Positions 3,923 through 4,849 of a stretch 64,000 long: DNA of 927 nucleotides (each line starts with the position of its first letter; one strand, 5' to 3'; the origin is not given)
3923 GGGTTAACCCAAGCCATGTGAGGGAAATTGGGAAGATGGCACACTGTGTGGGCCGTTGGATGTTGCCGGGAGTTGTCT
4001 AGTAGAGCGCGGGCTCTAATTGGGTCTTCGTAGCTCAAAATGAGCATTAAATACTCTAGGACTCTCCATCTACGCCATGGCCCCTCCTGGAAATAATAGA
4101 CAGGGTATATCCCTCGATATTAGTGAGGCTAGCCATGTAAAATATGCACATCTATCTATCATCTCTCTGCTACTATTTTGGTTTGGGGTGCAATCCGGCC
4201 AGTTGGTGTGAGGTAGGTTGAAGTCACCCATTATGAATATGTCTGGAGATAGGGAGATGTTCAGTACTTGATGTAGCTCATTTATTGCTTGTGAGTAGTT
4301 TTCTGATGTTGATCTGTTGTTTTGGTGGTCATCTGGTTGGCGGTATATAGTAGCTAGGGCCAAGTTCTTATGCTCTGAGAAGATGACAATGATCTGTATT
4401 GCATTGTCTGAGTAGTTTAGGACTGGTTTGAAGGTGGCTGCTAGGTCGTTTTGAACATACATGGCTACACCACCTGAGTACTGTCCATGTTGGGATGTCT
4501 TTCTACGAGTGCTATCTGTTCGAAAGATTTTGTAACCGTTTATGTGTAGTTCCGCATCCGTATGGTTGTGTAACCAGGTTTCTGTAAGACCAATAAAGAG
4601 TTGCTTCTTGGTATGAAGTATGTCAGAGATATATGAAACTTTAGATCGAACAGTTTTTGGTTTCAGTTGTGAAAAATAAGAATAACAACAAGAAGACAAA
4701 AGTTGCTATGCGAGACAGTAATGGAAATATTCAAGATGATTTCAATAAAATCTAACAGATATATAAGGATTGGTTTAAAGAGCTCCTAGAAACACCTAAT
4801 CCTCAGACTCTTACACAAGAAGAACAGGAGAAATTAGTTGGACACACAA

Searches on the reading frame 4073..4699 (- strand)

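Call 90: search_protein_families(library=pfam, proteins=[window:4073-4699:-], max_evalue=0.001)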
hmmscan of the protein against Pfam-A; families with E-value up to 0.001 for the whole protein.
window:4073-4699:- (209 aa): 2 families
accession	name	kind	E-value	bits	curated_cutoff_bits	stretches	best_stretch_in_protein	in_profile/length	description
PF03372.29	Exo_endo_phos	-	8.9e-12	45.7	24.5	1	22-179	20-173/225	Endonuclease/Exonuclease/phosphatase family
PF14529.12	Exo_endo_phos_2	-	1.5e-06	28.5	27.4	1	115-176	3-54/117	Endonuclease-reverse transcriptase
